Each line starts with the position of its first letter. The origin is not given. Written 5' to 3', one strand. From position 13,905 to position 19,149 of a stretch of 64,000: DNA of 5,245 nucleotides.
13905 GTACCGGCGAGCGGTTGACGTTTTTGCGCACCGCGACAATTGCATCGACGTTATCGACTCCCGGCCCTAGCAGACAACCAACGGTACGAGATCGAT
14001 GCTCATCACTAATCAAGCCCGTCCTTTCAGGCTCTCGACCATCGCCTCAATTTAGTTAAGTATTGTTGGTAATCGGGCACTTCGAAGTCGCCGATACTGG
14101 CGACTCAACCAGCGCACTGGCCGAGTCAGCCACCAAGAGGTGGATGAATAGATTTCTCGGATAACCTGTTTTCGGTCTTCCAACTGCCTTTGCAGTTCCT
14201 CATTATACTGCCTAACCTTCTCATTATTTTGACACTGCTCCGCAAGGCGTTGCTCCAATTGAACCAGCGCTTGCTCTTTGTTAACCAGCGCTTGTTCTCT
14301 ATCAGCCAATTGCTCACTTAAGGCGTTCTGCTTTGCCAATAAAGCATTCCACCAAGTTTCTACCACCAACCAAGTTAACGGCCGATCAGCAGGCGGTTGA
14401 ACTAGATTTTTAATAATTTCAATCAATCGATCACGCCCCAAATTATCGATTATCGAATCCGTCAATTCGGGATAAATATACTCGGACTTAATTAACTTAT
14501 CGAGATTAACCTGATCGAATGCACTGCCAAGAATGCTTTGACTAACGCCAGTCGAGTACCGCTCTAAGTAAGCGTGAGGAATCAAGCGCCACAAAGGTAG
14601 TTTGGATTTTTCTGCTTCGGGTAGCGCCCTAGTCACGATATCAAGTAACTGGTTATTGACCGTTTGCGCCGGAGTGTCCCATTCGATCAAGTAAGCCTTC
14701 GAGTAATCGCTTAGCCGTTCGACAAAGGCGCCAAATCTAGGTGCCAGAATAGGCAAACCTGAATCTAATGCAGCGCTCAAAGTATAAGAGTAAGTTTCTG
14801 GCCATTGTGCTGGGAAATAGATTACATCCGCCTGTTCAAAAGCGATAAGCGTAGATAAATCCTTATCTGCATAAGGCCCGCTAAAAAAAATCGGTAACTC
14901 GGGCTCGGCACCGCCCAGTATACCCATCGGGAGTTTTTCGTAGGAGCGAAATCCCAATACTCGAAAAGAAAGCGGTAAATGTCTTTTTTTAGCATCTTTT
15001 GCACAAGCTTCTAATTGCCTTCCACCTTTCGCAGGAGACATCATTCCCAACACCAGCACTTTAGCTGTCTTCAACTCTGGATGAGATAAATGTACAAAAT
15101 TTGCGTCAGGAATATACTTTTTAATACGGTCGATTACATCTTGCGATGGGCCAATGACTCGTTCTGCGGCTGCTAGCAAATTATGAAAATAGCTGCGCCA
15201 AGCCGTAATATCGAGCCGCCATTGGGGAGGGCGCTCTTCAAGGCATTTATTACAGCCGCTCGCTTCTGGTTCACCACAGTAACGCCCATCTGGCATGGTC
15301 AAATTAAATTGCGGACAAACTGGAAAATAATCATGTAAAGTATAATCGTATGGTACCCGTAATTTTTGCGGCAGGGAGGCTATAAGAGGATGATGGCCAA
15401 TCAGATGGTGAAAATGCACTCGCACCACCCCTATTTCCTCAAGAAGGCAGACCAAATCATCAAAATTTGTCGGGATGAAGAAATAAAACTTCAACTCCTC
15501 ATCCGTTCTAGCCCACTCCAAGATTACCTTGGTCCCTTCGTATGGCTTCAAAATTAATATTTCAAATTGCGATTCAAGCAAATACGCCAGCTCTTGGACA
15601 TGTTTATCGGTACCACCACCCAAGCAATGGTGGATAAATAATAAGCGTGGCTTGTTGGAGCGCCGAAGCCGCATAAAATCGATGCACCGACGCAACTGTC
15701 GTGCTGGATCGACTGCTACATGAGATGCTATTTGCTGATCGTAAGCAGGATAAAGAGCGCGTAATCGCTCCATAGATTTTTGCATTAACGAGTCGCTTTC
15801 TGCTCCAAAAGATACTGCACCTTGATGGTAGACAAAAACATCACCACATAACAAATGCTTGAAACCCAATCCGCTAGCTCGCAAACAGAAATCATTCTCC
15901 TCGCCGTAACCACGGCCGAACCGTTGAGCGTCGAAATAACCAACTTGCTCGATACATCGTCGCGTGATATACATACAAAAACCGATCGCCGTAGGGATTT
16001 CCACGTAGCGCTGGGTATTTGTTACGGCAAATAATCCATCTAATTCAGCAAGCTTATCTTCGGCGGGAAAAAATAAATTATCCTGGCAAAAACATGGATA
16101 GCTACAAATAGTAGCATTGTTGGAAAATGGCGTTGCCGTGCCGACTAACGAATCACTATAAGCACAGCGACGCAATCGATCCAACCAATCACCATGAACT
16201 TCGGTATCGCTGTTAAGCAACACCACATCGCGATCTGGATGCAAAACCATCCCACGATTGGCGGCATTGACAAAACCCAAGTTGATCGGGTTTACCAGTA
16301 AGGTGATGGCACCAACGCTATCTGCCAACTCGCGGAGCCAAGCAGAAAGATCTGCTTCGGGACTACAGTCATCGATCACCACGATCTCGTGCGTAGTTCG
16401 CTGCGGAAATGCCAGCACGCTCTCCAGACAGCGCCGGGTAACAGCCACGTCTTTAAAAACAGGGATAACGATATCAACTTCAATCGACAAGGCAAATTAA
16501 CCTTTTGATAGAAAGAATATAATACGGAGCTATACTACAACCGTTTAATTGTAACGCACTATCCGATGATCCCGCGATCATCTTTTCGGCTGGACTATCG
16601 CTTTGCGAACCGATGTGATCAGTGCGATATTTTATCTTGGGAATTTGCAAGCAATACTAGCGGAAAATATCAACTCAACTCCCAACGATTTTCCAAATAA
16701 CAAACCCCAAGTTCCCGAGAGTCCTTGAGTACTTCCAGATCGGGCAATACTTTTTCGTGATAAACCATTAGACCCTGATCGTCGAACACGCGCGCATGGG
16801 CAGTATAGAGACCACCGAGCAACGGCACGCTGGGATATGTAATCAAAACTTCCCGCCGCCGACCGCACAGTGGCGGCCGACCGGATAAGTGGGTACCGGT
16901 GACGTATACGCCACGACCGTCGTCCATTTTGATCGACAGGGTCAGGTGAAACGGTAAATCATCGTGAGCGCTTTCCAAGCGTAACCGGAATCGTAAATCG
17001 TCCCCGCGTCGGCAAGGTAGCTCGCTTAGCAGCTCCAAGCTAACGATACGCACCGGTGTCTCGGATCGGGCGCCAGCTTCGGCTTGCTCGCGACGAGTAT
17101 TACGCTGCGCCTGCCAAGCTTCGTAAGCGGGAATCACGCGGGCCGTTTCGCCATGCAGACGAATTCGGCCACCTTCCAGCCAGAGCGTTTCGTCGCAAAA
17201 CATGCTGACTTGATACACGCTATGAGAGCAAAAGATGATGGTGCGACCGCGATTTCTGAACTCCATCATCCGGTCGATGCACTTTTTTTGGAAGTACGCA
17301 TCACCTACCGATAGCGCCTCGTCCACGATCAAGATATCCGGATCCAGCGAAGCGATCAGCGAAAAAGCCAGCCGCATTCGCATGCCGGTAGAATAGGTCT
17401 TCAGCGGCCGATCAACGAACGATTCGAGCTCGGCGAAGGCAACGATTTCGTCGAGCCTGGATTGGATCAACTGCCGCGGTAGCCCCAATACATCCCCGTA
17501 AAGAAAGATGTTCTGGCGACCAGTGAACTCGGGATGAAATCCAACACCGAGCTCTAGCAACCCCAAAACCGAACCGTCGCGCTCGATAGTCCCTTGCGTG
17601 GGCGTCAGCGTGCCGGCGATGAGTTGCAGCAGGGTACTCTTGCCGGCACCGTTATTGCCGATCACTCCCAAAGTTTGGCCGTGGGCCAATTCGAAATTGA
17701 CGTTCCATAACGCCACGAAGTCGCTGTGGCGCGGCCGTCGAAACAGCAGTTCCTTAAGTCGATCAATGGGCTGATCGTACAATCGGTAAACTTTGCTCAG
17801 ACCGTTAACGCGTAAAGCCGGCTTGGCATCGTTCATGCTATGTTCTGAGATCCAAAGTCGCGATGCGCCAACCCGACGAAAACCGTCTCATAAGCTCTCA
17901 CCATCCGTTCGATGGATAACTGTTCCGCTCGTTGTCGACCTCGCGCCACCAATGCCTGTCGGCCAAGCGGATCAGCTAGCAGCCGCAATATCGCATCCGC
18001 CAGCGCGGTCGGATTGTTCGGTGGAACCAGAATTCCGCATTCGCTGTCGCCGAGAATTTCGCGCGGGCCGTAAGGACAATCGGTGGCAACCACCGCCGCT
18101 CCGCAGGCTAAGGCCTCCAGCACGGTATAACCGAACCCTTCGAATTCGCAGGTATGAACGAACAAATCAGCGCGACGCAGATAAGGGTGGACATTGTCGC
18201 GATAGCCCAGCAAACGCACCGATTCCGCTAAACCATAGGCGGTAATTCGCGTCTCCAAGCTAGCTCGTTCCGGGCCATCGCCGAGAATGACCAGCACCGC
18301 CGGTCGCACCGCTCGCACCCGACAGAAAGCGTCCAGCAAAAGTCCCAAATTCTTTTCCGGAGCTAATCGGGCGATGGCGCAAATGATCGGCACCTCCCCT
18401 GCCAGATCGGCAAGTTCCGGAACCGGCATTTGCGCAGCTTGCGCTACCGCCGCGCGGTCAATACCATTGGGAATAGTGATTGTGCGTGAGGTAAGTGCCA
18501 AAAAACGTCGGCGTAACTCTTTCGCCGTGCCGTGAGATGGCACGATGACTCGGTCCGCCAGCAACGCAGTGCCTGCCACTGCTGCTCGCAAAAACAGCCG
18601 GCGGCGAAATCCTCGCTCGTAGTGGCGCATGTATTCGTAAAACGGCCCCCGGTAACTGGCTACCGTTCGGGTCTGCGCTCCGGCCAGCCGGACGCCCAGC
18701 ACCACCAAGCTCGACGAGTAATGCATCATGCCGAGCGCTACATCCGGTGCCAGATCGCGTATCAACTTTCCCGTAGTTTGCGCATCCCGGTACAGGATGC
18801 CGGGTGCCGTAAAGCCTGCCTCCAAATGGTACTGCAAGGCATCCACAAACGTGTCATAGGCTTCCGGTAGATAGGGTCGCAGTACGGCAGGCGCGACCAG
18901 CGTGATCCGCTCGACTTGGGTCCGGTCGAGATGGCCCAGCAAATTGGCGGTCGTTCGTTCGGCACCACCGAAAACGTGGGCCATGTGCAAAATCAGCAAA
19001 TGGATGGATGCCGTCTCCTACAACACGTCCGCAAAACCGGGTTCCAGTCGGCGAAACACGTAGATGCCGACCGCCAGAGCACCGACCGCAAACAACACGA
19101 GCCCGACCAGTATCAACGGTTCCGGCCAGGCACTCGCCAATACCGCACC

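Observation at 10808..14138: Three different sugar-modifying enzymes share a C-terminal coiled coil ending in SWR[LI]TxP[LV]R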

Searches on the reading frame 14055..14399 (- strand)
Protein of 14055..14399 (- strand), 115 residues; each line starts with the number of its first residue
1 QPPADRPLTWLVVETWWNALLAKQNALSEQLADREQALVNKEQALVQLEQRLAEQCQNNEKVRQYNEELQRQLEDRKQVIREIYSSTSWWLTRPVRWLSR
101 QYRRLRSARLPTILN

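Call 7: search_protein_families(library=ncbifam, proteins=[window:14055-14399:-], max_evalue=1)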
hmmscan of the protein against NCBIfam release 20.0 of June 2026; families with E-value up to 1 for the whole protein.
window:14055-14399:- (115 aa): 15 families
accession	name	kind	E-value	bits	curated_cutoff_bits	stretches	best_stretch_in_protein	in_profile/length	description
NF047368.1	collar_FlbB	equivalog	0.0062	16.4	110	1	29-84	60-115/193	periplasmic-type flagellar collar protein FlbB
NF008054.0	PRK10788.1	equivalog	0.0062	15.3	493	1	18-85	57-123/626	peptidylprolyl isomerase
TIGR02168.1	SMC_prok_B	equivalog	0.012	13.4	567.35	1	24-77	276-469/1181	chromosome segregation protein SMC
TIGR04211.1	SH3_and_anchor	equivalog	0.016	14.8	65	1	21-82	58-119/198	TIGR04211 family SH3 domain-containing protein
NF009644.1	PRK13169.1-5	equivalog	0.022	15.4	130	1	26-81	5-60/116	DNA replication initiation control protein YabA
TIGR02169.1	SMC_prok_A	equivalog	0.024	12.3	729.4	1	24-82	691-784/1165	chromosome segregation protein SMC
TIGR03495.1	phage_LysB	equivalog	0.034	14.4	92.75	1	12-84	15-88/135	Rz-like lysis system protein LysB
NF052320.1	Cbp1_fam_LP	subfamily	0.04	13.4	90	1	23-84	82-143/286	Cbp1 family collagen-binding glycoprotein adhesin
TIGR03319.1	RNase_Y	equivalog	0.05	12.1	454.35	1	22-83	62-123/514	ribonuclease Y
NF008173.0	PRK10920.1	equivalog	0.069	12.2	313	1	22-91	67-135/390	uroporphyrinogen-III C-methyltransferase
NF052326.1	anti_RE_DarA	equivalog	0.12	10.9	350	1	24-77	232-285/654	antirestriction phage head protein DarA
NF005470.0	PRK07064.1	equivalog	0.19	10.7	495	1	26-98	323-396/552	thiamine pyrophosphate-binding protein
NF045780.1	TrlF_fam_ATP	equivalog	0.34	9.5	350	1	21-85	609-679/944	TrlF family AAA-like ATPase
TIGR03789.1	pdsO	hypoth_equivalog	0.66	9.6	152.2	1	20-82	72-134/243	sortase-associated OmpA-like protein PdsO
NF058560.1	FblAmlydTptrFapF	equivalog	0.86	8.3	700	1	21-78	23-79/420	fibril amyloid transporter FapF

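Call 61: predict_structure(alignment_id=A5)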
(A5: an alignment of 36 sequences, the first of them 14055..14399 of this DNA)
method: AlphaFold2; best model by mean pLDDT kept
length: 115 residues; sequences in the alignment: 36
mean_pLDDT: 93.4   pTM: 0.62
mean pLDDT of the five models: 93.4, 92.2, 92.1, 91.7, 91.1
residues with pLDDT >= 90: 96; 70-90: 13; 50-70: 6; < 50: 0
segments of 3 or more residues with pLDDT < 50: none
pLDDT, mean of each block of 10 residues (from residue 1): 77 96 98 98 98 98 98 98 91 94 92 67
secondary structure, 60 per line:
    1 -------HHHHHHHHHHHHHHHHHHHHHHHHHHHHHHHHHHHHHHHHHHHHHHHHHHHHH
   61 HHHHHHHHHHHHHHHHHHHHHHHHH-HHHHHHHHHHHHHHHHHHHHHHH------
elements in order: H8-85 H87-109

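Call 64: fold_search(model_id=the predicted structure, library=pdb)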
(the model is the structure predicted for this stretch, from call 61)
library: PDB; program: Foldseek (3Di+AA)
matches with E <= 10: 0; with E <= 0.001: 0
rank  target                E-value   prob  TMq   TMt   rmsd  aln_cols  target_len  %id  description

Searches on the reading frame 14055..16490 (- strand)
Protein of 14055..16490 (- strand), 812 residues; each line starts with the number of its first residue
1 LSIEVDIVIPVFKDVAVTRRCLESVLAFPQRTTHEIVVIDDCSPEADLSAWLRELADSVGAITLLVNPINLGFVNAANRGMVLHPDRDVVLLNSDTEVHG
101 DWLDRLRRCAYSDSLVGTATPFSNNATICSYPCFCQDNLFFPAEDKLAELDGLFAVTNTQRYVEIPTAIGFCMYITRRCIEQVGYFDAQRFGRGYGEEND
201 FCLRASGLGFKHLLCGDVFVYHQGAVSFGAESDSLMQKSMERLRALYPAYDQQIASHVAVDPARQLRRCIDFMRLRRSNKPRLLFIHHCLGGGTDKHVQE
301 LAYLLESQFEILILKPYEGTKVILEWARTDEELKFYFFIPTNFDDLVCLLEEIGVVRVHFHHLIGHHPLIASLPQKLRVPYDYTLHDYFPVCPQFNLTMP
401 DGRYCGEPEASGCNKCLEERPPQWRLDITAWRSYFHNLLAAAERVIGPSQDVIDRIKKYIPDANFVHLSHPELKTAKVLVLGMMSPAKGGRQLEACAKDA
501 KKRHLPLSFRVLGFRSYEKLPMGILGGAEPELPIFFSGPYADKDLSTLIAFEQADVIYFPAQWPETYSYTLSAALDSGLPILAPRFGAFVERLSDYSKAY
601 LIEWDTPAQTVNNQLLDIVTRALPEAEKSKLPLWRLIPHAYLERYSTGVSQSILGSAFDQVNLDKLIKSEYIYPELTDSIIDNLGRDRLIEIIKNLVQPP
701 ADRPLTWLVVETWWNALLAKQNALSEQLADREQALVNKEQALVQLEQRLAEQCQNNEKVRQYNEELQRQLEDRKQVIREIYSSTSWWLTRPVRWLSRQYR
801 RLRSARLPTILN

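Call 5: search_protein_families(library=pfam, proteins=[window:14055-16490:-], max_evalue=0.01)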
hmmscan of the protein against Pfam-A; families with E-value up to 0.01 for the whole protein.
window:14055-16490:- (812 aa): 4 families
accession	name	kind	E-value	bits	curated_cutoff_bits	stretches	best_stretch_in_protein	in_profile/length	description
PF00535.33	Glycos_transf_2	-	2e-12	47.8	23.3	1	7-107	2-100/168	Glycosyl transferase family 2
PF13641.12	Glyco_tranf_2_3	-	7.2e-09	36.4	27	1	6-228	4-217/230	Glycosyltransferase like family 2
PF13439.12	Glyco_transf_4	-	4.3e-05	24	28.5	1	292-459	2-152/170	Glycosyltransferase Family 4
PF00534.26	Glycos_transf_1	-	0.00068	19.7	26.4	1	474-605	14-143/172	Glycosyl transferases group 1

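Call 7: search_protein_families(library=ncbifam, proteins=[window:14055-16490:-], max_evalue=1)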
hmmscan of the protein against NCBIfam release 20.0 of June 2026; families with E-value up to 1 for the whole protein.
window:14055-16490:- (812 aa): 10 families
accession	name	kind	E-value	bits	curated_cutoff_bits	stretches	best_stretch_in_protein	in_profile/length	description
TIGR03965.1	mycofact_glyco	equivalog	4.4e-08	32.4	280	1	4-210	75-268/467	mycofactocin biosynthesis glycosyltransferase MftF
NF007482.0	PRK10073.1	equivalog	0.00027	20.1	423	1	4-115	7-115/334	glycosyltransferase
TIGR01556.1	rhamnosyltran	subfamily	0.00089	18.5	200.55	1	33-223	21-201/281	rhamnosyltransferase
TIGR04242.1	nodulat_NodC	equivalog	0.0098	14.9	550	1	4-118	49-163/395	chitooligosaccharide synthase NodC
NF047683.1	TeichurnBiosyTuaG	equivalog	0.012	15.2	400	1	4-105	7-106/252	teichuronic acid biosynthesis protein TuaG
NF007453.0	PRK10018.1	equivalog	0.019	14.6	382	1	5-124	8-123/280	colanic acid biosynthesis glycosyltransferase WcaA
TIGR04017.1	WcaA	equivalog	0.048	13.3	495.75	1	5-100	7-100/279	colanic acid biosynthesis glycosyltransferase WcaA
NF008054.0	PRK10788.1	equivalog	0.16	10.6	493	1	715-782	57-123/626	peptidylprolyl isomerase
NF045640.1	AspGlyoxATaseBhcA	equivalog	0.2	10.6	650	1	544-601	45-102/395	L-aspartate--glyoxylate aminotransferase BhcA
NF047368.1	collar_FlbB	equivalog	0.76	9.5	110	0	726-781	60-115/193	periplasmic-type flagellar collar protein FlbB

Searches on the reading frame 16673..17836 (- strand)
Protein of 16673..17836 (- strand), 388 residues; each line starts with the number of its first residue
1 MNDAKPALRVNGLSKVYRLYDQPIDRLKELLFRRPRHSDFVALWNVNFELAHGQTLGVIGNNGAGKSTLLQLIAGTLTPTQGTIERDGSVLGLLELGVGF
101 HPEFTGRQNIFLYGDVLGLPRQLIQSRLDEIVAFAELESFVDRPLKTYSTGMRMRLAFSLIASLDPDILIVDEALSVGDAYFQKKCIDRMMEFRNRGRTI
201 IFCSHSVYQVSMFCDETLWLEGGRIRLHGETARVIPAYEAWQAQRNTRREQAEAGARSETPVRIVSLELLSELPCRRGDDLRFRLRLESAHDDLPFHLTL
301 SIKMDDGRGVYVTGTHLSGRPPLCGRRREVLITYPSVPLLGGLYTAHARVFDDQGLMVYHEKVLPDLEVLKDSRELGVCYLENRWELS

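Call 5: search_protein_families(library=pfam, proteins=[window:16673-17836:-], max_evalue=0.01)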
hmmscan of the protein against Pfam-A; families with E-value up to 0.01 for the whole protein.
window:16673-17836:- (388 aa): 5 families
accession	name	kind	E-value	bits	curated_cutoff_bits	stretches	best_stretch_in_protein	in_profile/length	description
PF00005.33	ABC_tran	-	1e-21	78.4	25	1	45-175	3-136/137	ABC transporter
PF13304.12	AAA_21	-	0.0011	19.5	27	0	57-74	3-20/304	AAA domain, putative AbiEii toxin, Type IV TA system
PF13555.12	AAA_29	-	0.0016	18.6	27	1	53-81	23-50/61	P-loop containing region of AAA domain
PF13476.12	AAA_23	-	0.002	19.2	27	1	47-81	14-47/201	AAA domain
PF14524.12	Wzt_C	-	0.0049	17.3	30.4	1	277-360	30-119/143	Wzt C-terminal domain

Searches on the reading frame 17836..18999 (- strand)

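Call 5: search_protein_families(library=pfam, proteins=[window:17836-18999:-], max_evalue=0.01)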
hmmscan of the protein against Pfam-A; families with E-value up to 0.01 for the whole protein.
window:17836-18999:- (388 aa): 6 families
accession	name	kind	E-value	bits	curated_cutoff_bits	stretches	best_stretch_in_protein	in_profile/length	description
PF00534.26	Glycos_transf_1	-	2.7e-41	141.4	26.4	1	201-357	13-172/172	Glycosyl transferases group 1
PF13692.12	Glyco_trans_1_4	-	2.6e-38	131.9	27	1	204-343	2-142/142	Glycosyl transferases group 1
PF13439.12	Glyco_transf_4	-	2.1e-16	60.8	28.5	1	10-182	1-168/170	Glycosyltransferase Family 4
PF13579.12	Glyco_trans_4_4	-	4.7e-06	27.5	29.7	1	11-179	1-158/158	Glycosyl transferase 4-like domain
PF20706.3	GT4-conflict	-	7e-06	25.7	26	1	195-306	193-311/385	Family 4 Glycosyltransferase in conflict systems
PF13524.12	Glyco_trans_1_2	-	0.00011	22.7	25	1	269-359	39-130/144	Glycosyl transferase-like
